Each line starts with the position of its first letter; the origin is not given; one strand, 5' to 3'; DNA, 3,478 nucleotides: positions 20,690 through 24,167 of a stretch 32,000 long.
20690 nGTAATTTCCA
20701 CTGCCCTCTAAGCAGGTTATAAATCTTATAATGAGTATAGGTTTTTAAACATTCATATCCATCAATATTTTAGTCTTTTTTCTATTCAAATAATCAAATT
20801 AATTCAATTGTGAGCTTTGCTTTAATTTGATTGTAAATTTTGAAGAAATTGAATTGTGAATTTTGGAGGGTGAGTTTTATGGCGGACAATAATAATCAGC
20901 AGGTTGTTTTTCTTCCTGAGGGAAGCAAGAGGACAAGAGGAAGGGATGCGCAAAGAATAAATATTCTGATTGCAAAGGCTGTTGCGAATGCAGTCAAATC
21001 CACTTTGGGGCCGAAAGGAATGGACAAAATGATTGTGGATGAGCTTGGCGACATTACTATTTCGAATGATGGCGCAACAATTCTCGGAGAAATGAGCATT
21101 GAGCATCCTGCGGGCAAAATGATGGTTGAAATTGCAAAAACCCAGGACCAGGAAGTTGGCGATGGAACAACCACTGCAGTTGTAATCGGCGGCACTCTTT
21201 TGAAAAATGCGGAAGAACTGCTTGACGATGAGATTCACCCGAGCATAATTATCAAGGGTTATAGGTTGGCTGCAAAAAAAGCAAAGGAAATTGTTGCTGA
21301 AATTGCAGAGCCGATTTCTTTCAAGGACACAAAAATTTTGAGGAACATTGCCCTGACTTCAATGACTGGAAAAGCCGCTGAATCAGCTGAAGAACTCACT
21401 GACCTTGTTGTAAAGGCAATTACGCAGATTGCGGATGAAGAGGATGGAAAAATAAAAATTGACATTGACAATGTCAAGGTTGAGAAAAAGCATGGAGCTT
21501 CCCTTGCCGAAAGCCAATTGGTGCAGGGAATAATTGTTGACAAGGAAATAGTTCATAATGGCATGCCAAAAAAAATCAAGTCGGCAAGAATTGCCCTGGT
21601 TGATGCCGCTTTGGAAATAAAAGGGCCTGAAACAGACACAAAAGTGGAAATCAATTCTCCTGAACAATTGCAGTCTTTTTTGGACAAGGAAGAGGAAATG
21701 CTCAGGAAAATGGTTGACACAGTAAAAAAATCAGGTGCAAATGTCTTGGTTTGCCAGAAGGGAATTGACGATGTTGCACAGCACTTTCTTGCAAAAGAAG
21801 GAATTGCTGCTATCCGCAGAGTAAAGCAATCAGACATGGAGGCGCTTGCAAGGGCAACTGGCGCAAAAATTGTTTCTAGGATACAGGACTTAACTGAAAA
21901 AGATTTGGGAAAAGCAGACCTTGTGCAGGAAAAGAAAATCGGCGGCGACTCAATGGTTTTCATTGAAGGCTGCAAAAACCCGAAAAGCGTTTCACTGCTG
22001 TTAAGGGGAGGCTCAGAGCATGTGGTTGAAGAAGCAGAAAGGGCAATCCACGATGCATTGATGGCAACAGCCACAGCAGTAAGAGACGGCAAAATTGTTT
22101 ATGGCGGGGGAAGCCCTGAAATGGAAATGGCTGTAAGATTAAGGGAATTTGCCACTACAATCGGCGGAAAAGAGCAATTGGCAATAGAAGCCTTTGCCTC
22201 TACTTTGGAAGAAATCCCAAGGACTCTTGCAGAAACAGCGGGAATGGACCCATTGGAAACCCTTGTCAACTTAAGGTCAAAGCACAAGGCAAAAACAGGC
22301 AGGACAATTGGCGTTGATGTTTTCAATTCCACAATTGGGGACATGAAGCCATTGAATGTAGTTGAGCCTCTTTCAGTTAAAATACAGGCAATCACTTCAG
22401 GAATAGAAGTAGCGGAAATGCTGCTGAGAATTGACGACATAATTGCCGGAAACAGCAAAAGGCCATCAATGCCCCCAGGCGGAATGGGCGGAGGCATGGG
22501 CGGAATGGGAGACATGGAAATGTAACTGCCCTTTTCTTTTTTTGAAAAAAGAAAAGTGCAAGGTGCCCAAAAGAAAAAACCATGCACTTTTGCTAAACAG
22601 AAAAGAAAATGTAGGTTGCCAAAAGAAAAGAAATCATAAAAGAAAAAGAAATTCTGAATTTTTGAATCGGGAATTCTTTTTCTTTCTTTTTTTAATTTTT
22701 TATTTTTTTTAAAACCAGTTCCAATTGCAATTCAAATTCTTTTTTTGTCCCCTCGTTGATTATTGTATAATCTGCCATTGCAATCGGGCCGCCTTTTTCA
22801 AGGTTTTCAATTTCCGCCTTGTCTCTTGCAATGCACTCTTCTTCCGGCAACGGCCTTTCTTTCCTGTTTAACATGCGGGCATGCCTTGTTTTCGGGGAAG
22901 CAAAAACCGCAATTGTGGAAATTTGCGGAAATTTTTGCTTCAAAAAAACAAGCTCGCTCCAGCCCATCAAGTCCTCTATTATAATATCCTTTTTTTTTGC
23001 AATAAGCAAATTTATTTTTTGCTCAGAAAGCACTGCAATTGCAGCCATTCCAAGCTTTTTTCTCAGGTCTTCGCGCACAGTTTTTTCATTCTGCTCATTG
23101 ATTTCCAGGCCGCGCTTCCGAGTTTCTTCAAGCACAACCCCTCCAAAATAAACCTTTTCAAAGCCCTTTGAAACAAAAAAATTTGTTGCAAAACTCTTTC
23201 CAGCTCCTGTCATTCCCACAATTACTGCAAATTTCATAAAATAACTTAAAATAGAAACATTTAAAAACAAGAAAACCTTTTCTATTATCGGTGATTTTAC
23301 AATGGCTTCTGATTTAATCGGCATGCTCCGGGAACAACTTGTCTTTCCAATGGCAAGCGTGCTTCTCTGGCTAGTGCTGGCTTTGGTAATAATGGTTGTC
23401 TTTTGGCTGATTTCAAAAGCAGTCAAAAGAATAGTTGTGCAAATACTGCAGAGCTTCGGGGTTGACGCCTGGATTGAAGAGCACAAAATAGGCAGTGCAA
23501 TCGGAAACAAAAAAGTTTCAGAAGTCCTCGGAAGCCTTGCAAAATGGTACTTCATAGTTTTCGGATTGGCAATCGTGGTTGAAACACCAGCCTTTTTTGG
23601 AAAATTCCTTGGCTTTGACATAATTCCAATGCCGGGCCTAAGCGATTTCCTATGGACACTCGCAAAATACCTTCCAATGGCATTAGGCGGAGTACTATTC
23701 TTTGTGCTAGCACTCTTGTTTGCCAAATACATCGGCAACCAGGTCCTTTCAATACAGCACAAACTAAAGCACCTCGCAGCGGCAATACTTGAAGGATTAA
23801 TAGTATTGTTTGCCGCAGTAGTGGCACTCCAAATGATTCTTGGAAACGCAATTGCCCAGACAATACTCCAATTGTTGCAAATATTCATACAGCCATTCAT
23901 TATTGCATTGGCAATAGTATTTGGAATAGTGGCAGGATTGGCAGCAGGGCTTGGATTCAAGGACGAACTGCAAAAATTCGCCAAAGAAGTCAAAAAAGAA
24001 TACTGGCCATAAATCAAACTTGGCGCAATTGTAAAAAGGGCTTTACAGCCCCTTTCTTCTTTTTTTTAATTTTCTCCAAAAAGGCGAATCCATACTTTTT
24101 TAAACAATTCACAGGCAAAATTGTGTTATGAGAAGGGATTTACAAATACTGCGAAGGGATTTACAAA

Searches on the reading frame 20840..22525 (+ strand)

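Call 79: search_protein_families(library=pfam, proteins=[window:20840-22525:+], max_evalue=0.00001)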
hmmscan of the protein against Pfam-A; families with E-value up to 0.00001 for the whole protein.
window:20840-22525:+ (561 aa): 1 family
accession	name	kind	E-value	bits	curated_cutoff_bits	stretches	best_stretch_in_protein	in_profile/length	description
PF00118.29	Cpn60_TCP1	-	9.7e-181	602.2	34.3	1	48-536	1-487/490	TCP-1/cpn60 chaperonin family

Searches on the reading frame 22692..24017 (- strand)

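Call 79: search_protein_families(library=pfam, proteins=[window:22692-24017:-], max_evalue=0.00001)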
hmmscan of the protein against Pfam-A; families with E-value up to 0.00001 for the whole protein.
window:22692-24017:- (441 aa): 2 families
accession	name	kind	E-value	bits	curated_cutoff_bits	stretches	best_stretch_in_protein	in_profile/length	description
PF13207.12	AAA_17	-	1.6e-06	28.9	27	1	267-389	1-126/136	AAA domain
PF13238.12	AAA_18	-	6.2e-06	27.1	29.4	1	265-388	2-114/128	AAA domain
